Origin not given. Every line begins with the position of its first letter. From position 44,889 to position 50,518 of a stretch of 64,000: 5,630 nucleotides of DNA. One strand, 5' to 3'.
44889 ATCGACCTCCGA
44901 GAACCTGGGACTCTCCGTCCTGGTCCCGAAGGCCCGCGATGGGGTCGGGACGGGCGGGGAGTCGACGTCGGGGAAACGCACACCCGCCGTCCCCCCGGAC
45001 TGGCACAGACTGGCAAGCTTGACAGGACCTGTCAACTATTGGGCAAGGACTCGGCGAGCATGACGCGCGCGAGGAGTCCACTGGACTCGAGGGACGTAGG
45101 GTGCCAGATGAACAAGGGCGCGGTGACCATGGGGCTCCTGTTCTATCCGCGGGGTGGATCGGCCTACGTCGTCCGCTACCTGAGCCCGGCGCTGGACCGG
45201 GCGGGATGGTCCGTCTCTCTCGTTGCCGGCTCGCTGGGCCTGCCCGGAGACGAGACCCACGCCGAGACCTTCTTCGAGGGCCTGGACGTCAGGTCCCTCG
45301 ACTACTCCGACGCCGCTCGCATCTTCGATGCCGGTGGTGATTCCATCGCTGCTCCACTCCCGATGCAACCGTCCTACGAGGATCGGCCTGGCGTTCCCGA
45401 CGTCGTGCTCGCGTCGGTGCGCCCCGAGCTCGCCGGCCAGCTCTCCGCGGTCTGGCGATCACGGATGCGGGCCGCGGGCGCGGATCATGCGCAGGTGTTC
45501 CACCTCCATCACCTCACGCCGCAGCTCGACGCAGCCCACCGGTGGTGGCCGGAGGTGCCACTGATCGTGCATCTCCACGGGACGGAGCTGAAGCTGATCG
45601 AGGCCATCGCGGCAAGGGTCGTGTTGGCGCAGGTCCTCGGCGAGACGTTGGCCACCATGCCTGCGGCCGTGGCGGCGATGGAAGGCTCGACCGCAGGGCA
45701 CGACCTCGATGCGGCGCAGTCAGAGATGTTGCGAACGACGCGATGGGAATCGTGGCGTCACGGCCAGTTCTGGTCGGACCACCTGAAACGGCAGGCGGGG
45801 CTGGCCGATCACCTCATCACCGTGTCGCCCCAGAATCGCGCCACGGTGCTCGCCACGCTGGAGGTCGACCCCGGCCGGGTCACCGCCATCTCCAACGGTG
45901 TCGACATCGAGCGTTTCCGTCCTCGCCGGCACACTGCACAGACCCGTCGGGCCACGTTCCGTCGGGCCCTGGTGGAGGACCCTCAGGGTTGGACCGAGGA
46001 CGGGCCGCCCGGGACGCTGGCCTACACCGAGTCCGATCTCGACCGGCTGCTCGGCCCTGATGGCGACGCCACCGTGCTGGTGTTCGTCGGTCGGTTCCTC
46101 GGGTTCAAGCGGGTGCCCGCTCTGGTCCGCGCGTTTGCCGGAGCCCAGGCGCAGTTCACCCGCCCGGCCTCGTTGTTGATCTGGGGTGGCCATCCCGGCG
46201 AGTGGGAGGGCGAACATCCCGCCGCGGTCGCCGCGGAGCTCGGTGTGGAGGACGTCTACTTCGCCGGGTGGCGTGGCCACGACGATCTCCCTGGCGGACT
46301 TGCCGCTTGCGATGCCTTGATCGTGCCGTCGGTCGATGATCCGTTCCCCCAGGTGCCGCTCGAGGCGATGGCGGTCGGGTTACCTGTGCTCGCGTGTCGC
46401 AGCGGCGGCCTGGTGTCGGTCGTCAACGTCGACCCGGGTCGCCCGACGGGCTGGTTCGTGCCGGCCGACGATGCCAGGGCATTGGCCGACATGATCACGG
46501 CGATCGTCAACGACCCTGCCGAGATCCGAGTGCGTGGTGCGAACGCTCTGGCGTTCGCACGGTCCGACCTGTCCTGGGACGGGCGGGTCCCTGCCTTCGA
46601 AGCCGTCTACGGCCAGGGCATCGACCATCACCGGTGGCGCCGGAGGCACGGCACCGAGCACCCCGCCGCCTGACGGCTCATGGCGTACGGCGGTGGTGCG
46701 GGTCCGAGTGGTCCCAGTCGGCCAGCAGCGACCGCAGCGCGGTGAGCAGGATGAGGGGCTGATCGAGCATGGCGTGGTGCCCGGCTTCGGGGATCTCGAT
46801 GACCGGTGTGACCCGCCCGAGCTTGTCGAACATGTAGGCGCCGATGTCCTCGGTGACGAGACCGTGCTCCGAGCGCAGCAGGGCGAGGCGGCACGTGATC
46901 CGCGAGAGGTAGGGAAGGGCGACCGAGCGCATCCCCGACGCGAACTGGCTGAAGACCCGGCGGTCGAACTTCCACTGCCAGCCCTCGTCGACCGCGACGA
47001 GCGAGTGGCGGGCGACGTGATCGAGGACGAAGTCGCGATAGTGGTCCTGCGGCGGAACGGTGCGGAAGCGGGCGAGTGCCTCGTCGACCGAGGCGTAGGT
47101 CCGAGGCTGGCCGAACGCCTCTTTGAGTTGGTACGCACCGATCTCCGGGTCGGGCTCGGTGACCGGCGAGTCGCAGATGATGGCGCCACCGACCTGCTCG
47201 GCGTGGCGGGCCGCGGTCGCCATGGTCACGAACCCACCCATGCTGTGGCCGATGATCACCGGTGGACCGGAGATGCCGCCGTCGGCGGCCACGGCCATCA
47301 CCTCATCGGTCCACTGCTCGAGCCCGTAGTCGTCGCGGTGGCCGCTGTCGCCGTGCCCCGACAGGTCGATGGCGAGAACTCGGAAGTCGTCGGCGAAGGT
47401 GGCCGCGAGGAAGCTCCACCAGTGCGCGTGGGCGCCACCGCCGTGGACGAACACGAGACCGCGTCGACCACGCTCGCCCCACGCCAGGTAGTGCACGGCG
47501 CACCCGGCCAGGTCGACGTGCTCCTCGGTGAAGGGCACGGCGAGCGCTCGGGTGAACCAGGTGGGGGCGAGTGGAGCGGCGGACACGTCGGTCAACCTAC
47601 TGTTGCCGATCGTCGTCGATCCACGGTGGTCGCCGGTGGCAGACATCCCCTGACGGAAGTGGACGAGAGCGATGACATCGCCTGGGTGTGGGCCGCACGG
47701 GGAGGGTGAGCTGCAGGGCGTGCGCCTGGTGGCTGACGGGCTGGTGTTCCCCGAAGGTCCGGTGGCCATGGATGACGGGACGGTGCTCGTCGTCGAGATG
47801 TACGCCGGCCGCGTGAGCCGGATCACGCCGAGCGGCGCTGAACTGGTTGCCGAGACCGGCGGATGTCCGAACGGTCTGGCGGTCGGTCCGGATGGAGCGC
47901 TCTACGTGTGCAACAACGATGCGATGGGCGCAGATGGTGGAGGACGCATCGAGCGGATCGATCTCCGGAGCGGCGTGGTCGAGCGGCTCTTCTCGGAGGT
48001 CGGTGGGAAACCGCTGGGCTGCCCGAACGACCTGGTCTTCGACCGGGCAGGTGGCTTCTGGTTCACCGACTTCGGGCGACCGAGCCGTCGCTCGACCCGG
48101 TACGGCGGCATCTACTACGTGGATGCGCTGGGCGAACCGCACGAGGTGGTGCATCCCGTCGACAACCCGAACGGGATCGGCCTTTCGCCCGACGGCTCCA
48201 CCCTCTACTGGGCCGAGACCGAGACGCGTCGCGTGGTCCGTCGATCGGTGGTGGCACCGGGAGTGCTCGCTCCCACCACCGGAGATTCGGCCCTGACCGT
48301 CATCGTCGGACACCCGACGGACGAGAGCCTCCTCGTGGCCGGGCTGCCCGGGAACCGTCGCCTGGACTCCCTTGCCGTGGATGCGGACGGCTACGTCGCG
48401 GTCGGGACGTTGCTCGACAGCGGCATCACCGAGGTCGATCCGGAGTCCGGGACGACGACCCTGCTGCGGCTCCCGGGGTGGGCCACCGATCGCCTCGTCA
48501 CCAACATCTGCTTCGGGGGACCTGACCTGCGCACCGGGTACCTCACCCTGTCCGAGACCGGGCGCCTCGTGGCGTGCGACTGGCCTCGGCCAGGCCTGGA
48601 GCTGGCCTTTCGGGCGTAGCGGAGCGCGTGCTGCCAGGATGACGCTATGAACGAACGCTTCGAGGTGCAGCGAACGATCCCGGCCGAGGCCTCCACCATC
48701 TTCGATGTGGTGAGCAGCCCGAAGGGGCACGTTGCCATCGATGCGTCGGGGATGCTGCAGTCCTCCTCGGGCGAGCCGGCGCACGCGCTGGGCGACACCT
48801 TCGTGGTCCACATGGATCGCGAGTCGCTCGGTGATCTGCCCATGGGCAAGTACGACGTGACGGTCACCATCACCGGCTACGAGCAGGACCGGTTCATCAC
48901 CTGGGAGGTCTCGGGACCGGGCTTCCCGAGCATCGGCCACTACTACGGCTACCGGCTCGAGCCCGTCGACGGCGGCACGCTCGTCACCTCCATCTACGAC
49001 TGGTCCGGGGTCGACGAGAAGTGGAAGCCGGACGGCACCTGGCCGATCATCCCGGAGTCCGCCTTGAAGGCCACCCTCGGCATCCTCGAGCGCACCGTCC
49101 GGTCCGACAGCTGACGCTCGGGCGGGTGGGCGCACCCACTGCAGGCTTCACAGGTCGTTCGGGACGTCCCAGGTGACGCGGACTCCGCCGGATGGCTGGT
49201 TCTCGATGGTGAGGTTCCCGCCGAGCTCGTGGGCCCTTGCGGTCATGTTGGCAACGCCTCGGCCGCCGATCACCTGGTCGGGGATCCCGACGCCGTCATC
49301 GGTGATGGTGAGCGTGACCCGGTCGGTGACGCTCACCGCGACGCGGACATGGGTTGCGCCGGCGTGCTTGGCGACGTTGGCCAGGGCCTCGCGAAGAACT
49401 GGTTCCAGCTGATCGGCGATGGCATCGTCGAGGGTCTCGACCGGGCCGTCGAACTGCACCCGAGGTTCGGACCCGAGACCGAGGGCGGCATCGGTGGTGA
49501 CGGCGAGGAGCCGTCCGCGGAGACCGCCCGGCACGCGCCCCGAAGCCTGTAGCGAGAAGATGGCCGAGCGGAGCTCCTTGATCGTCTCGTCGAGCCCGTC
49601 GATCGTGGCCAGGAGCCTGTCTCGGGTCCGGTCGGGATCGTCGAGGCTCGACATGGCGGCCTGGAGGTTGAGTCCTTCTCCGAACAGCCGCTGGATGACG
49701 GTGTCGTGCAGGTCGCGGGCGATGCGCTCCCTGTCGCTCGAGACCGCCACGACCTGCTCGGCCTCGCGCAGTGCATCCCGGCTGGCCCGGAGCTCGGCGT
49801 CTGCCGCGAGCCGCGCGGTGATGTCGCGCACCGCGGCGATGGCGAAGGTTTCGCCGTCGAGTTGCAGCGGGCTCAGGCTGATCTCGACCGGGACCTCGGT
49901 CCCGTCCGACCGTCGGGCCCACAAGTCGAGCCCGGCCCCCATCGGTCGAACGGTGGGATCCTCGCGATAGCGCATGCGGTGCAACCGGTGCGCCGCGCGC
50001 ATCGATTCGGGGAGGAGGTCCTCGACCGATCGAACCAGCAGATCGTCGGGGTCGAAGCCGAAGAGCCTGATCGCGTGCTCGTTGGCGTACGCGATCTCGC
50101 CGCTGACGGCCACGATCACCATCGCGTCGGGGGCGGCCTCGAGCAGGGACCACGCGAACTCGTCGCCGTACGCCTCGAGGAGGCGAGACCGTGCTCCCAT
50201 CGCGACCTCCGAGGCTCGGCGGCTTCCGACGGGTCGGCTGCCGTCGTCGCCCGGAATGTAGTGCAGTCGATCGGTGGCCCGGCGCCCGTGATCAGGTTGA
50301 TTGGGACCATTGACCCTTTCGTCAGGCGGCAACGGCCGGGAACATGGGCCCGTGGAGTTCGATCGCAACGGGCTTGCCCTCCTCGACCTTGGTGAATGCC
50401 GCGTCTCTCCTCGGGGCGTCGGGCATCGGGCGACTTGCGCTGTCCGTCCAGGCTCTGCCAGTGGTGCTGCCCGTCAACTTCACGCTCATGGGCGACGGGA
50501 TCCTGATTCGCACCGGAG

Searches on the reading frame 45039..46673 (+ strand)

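Call 41: search_protein_families(library=pfam, proteins=[window:45039-46673:+])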
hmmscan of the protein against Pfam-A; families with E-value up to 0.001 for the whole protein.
window:45039-46673:+ (544 aa): 4 families
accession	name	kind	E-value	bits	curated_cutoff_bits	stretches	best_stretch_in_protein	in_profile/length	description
PF13692.12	Glyco_trans_1_4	-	3.7e-23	82.8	27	1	345-492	2-142/142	Glycosyl transferases group 1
PF00534.26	Glycos_transf_1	-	5e-22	78.7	26.4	1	339-497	10-162/172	Glycosyl transferases group 1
PF13439.12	Glyco_transf_4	-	2.5e-14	54.1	28.5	1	39-292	2-170/170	Glycosyltransferase Family 4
PF20706.3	GT4-conflict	-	2.1e-07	30.7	26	1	342-515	196-380/385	Family 4 Glycosyltransferase in conflict systems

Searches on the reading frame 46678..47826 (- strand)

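Call 41: search_protein_families(library=pfam, proteins=[window:46678-47826:-])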
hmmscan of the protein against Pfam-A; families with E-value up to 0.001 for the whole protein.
window:46678-47826:- (382 aa): 7 families
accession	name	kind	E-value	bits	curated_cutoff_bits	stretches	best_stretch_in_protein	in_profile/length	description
PF12697.13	Abhydrolase_6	-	3.2e-23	84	26.3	1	124-357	1-211/217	Alpha/beta hydrolase family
PF00561.26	Abhydrolase_1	-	1.8e-18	67.5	25.8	1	124-296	3-173/245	alpha/beta hydrolase fold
PF12146.15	Hydrolase_4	-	1.2e-15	58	27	1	124-350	7-232/239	Serine aminopeptidase, S33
PF00975.26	Thioesterase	-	5.7e-08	33.7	26.4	1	124-213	3-91/226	Thioesterase domain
PF06821.19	Ser_hydrolase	-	0.00012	22.5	22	1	130-223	9-93/172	Serine hydrolase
PF07819.20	PGAP1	-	0.00013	22.2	24.3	1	190-226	94-133/233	PGAP1-like alpha/beta domain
PF00756.26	Esterase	-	0.00014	22.2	22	1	173-248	106-175/251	Putative esterase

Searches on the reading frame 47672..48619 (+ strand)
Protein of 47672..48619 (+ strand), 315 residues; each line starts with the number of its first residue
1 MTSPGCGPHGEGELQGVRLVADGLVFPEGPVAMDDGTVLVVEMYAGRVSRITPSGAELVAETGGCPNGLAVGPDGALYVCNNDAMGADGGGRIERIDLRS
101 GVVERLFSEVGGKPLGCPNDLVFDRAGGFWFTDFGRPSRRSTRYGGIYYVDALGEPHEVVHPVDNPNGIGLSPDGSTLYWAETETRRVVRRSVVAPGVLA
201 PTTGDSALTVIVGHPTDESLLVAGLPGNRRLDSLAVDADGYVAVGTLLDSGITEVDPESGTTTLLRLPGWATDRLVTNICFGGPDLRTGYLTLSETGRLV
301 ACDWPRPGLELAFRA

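Call 41: search_protein_families(library=pfam, proteins=[window:47672-48619:+])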
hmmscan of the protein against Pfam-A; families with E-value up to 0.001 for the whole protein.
window:47672-48619:+ (315 aa): 3 families
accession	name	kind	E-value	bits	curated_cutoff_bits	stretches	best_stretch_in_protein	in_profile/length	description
PF08450.18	SGL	-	2.4e-38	132.6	26.3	1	26-293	1-244/246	SMP-30/Gluconolactonase/LRE-like region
PF24684.1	Vgb_lyase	-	6.7e-10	38.7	50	2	26-134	98-199/290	Virginiamycin B lyase family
PF03088.22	Str_synth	-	5.6e-05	23.6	25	0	165-192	58-85/89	Strictosidine synthase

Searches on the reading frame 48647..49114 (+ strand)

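Call 65: search_protein_families(library=pfam, proteins=[window:48647-49114:+])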
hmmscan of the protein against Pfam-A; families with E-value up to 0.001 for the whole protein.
window:48647-49114:+ (155 aa): 1 family
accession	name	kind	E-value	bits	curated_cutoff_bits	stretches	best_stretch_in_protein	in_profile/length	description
PF10604.15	Polyketide_cyc2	-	1.5e-07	32.2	27.4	1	4-150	3-140/142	Polyketide cyclase / dehydrase and lipid transport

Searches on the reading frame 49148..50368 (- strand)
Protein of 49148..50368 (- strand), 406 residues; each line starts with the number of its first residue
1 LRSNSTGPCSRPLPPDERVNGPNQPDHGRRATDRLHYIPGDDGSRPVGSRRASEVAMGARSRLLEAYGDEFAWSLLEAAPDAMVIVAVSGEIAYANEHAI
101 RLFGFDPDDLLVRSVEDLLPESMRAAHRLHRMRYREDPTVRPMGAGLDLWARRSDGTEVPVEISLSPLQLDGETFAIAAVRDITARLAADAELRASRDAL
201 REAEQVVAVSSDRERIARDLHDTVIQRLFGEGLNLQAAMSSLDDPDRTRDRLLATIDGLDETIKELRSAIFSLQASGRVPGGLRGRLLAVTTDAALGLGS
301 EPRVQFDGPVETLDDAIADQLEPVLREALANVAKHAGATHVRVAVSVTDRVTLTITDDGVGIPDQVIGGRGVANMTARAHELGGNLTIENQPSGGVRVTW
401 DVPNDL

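Call 65: search_protein_families(library=pfam, proteins=[window:49148-50368:-])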
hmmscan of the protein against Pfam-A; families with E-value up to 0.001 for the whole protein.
window:49148-50368:- (406 aa): 8 families
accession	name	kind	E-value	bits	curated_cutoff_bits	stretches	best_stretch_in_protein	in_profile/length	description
PF13426.13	PAS_9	-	4.7e-15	56.2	27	1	80-185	1-103/103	PAS domain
PF02518.31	HATPase_c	-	4.8e-13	50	26.4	1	318-404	3-109/111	Histidine kinase-, DNA gyrase B-, and HSP90-like ATPase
PF00989.32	PAS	-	5.9e-13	49.2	22.6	1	75-183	6-113/113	PAS fold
PF07730.19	HisKA_3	-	2.8e-12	47.4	24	1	213-275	2-65/68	Histidine kinase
PF08448.16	PAS_4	-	1.8e-09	38.3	23.1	1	76-186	1-108/110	PAS fold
PF13188.13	PAS_8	-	1.4e-06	28.4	21.8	1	74-123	5-55/65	PAS domain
PF24820.1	Diguanyl_cycl_sensor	-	2.9e-06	27.6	28.1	1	76-174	2-102/109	Diguanylate cyclase-like sensor domain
PF13581.12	HATPase_c_2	-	6.4e-05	23.4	27.4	1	312-374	23-91/127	Histidine kinase-like ATPase domain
